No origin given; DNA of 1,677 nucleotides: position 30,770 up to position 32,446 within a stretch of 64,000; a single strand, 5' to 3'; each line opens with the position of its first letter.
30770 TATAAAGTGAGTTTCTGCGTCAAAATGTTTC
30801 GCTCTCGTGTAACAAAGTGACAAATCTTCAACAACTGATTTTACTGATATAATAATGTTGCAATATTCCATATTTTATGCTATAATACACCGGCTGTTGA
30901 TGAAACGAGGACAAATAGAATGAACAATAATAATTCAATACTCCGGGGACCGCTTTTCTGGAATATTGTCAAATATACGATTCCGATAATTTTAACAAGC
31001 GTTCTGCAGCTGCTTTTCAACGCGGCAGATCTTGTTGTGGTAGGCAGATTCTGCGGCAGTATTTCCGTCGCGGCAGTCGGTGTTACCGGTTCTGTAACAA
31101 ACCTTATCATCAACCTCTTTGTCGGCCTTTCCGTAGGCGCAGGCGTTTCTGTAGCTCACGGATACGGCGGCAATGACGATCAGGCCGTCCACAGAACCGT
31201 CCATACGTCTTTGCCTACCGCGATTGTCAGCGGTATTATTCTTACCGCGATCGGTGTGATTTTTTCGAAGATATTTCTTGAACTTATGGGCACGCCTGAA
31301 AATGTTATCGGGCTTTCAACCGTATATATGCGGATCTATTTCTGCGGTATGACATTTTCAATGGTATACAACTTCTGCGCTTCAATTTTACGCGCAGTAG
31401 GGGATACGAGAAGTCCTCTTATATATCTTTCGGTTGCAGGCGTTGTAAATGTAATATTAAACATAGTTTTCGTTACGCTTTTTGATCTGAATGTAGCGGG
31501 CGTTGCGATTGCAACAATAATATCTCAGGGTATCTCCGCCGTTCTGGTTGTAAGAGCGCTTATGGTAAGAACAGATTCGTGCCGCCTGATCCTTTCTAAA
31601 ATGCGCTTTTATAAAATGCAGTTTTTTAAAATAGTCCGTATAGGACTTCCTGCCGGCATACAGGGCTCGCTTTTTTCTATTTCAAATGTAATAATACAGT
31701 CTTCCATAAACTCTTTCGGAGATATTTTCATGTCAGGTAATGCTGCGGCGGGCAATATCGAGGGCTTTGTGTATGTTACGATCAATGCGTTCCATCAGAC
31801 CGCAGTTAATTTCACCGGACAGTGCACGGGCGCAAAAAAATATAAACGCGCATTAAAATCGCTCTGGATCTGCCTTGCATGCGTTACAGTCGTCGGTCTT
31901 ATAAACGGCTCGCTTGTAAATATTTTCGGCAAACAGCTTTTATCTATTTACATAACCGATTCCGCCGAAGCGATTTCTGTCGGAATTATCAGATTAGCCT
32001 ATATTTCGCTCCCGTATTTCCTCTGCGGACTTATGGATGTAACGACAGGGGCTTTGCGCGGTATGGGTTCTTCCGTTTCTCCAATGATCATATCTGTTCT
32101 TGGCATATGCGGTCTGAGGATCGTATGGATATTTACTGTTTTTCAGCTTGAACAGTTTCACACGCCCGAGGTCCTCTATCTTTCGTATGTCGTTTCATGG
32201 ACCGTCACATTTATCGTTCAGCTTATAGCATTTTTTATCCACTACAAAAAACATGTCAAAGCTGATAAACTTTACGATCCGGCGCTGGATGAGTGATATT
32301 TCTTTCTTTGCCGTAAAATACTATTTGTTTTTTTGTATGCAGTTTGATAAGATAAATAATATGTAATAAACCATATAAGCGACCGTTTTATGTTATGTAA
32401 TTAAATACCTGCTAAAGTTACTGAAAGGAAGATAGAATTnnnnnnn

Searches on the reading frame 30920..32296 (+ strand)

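Call 58: search_protein_families(library=pfam, proteins=[window:30920-32296:+], max_evalue=0.00001)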
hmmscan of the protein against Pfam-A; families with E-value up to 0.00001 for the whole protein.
window:30920-32296:+ (458 aa): 1 family
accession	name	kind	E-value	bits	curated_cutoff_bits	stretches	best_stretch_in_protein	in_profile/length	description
PF01554.23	MatE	-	1e-40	139.5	24.9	2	22-182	1-160/161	MatE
